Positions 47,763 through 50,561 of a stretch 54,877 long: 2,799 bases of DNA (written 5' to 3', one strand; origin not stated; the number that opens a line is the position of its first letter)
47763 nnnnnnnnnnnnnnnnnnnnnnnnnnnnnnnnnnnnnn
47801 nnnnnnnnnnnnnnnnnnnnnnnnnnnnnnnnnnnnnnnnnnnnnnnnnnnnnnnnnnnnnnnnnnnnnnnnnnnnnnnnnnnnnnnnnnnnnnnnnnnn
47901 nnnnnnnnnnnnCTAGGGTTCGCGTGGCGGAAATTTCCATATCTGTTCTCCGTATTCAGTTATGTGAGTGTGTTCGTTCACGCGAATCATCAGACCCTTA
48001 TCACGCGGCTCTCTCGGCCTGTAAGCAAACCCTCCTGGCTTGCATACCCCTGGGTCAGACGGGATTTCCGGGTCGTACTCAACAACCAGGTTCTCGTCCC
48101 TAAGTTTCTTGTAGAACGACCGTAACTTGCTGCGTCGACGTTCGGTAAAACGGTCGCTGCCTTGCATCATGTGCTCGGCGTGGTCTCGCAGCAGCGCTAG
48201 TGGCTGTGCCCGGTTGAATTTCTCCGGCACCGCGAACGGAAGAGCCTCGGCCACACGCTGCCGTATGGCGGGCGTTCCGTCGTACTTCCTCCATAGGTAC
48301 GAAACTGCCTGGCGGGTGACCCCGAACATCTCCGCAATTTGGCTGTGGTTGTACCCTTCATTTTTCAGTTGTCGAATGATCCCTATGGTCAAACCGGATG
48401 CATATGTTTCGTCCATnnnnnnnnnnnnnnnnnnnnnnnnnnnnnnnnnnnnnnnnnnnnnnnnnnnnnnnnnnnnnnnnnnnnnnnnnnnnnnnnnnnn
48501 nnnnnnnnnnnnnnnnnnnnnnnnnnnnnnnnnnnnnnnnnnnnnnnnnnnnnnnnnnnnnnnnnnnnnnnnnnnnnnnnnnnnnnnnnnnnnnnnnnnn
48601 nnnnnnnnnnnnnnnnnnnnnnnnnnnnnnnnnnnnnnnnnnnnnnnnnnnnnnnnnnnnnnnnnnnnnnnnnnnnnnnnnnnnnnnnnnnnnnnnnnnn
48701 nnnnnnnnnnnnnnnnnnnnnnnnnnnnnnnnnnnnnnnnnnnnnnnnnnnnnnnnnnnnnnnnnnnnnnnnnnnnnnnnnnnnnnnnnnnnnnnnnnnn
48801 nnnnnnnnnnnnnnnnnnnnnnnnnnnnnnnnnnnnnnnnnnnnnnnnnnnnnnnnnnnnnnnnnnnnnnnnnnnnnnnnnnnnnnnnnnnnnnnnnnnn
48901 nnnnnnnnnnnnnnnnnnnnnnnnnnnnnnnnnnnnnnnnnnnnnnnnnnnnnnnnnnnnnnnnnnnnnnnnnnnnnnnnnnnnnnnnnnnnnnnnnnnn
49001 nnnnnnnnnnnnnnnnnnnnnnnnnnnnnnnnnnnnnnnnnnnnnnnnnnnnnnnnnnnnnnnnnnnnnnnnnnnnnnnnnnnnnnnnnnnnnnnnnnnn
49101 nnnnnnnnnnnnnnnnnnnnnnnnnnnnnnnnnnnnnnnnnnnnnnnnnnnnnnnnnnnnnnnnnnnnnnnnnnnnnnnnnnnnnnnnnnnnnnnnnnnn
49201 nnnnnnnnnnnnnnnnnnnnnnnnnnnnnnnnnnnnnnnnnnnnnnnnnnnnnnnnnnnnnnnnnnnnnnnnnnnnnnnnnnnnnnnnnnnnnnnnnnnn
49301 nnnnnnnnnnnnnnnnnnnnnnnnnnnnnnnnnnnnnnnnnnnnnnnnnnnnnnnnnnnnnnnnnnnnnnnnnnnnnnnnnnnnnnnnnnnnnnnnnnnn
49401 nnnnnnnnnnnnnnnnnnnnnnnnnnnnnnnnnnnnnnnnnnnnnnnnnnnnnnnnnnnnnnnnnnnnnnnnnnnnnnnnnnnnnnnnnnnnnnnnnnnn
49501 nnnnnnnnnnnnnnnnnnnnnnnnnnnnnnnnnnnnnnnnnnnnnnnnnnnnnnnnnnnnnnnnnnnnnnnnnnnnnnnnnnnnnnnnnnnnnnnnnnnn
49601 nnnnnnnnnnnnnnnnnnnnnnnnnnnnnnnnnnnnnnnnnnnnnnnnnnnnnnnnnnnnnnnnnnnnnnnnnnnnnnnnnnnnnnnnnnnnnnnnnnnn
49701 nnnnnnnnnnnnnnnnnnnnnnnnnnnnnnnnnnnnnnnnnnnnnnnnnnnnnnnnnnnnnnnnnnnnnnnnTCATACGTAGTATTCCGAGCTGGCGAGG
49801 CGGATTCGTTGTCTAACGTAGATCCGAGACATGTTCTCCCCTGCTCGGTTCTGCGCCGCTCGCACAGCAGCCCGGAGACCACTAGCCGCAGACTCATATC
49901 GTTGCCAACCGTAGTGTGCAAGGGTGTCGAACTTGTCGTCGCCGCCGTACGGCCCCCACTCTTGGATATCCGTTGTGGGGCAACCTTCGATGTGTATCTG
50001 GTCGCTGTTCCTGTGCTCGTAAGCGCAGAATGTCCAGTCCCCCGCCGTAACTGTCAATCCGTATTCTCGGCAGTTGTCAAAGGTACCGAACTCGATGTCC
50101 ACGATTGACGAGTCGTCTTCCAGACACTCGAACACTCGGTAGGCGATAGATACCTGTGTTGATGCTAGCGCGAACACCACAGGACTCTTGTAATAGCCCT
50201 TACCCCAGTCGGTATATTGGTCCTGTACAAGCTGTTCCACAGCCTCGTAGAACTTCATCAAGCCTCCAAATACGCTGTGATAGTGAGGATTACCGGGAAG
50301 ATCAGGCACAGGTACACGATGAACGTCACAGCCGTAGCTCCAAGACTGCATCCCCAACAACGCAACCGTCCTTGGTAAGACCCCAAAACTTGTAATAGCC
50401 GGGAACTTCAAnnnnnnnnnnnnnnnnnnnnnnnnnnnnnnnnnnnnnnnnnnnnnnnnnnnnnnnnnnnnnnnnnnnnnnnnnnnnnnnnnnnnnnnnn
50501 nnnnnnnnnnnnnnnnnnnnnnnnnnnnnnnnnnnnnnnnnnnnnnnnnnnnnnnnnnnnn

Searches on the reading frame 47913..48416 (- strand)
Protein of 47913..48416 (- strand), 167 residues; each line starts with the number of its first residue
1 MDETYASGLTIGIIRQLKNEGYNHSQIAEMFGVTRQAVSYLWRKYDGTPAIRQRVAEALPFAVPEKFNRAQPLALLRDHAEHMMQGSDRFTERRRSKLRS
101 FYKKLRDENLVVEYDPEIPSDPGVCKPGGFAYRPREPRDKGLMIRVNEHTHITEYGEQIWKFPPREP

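Call 41: search_solved_structures(query=window:47913-48416:-, max_evalue=0.01, show_alignments=1)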
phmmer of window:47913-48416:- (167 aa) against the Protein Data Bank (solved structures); distinct sequences matched with E-value up to 0.01: 1.
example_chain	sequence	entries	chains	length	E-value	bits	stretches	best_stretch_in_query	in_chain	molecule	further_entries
7r6r_A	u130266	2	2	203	3.2e-34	121.2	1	9-163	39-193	Immunity repressor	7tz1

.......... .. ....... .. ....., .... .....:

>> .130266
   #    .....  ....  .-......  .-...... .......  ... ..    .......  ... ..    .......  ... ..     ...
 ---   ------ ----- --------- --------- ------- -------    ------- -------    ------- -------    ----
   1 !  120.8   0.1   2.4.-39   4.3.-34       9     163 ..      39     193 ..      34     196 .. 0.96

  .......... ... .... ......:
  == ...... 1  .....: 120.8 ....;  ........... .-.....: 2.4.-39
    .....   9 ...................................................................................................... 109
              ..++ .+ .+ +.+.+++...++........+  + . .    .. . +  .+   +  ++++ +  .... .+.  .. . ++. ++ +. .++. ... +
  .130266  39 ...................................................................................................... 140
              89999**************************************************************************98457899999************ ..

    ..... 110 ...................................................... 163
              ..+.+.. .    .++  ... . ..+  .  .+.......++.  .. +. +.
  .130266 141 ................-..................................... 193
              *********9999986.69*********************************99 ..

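Call 52: search_dna_similar(query=window:47913-48416:-, collection=phages, mode=protein, max_rows=40, rows=spread)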
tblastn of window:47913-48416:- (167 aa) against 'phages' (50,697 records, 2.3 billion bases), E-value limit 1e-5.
Records with a match: 1143; places in all: 1143; records where one place covers at least 80% of the query: 1097.
Best place of each record, by identity: >=99% 2; 60-80% 1; <60% 1140.
By first word of the organism name: Mycobacterium 1053; Rhodococcus 44; Gordonia 26; Streptomyces 16; Fromanvirus 4.
By host as written in the record: Mycobacterium smegmatis mc2 155 770; Mycobacterium smegmatis mc#155 135; Mycobacterium smegmatis mc2155 53; Rhodococcus erythropolis RIA 643 36; - 23; Gordonia terrae 3612 22; Mycobacterium sp. 17; Mycobacterium smegmatis 6; and 39 more.
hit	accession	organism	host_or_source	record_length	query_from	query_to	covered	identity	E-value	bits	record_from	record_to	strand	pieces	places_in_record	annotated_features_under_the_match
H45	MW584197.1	Mycobacterium phage prophiGD43A-4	Mycobacterium abscessus GD43A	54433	1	167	100%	99.4%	1e-109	348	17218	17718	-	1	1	39: immunity repressor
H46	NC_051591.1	Mycobacterium phage Taquito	Mycobacterium smegmatis mc2 155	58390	8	163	93%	51.0%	7e-42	154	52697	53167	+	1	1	transcriptional repressor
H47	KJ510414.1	Mycobacterium phage Kampy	Mycobacterium smegmatis mc2 155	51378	9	167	95%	48.8%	2e-41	152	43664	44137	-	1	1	69: immunity repressor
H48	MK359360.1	Mycobacterium phage Hexamo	Mycobacterium smegmatis mc#155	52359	1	164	98%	47.0%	6e-39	145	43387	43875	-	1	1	76: immunity repressor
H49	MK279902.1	Mycobacterium phage Citius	Mycobacterium smegmatis mc2 155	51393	9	167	95%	47.5%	3e-40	149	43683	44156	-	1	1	70: immunity repressor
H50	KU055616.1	Mycobacterium phage Iracema64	Mycobacterium smegmatis mc2 155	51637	9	167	95%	47.5%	5e-40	148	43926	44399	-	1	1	immunity repressor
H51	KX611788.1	Rhodococcus phage Harlequin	Rhodococcus erythropolis RIA 643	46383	9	167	95%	47.2%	5e-43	157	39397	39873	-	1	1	immunity repressor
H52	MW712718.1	Mycobacterium phage Scout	Mycobacterium smegmatis mc#155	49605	7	167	96%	46.3%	1e-38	144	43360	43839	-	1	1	72: immunity repressor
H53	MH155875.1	Mycobacterium phage Pipcraft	Mycobacterium smegmatis mc2 155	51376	9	167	95%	46.9%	2e-39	147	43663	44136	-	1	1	67: immunity repressor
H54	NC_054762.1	Rhodococcus phage PhailMary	Rhodococcus erythropolis NRRL B-1574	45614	9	167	95%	46.5%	3e-41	152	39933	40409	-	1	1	57: transcriptional repressor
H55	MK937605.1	Mycobacterium phage Stephig9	Mycobacterium smegmatis mc2 155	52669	1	167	100%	44.3%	1e-44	161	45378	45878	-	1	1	83: immunity repressor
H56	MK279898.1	Mycobacterium phage Cici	Mycobacterium smegmatis mc2 155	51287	9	167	95%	46.3%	6e-39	145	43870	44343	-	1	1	69: immunity repressor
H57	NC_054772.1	Mycobacterium phage BabyRay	Mycobacterium smegmatis mc2 155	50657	4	162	95%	46.3%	3e-35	135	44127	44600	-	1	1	transcriptional repressor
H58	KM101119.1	Mycobacterium phage Tiffany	Mycobacterum smegmatis mc2 155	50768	9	167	95%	46.0%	9e-42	153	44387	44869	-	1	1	immunity repressor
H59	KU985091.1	Mycobacterium phage Hercules11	Mycobacterium smegmatis mc2 155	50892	9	167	95%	46.0%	9e-42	153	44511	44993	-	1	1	79: immunity repressor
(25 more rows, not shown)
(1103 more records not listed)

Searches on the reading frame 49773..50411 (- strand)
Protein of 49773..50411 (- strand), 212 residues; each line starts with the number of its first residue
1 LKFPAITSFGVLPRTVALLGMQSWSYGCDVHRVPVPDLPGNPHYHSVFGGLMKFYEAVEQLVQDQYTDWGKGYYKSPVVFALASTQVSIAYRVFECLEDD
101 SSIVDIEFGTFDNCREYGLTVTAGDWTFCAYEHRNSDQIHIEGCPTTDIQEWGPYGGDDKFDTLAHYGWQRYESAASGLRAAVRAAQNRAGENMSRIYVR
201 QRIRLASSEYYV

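Call 89: search_protein_families(library=pfam, proteins=[window:49773-50411:-], max_evalue=0.01)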
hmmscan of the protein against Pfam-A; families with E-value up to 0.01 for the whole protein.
window:49773-50411:- (212 aa): 0 families

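Call 90: search_protein_families(library=phrogs, proteins=[window:49773-50411:-], max_evalue=0.001)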
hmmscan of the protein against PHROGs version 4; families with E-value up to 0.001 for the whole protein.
window:49773-50411:- (212 aa): 2 families
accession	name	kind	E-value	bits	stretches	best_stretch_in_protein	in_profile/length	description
phrog_11149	-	unknown function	8.3e-33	115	1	106-188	66-149/174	-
phrog_6319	-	unknown function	2.7e-05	25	1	104-177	27-107/121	-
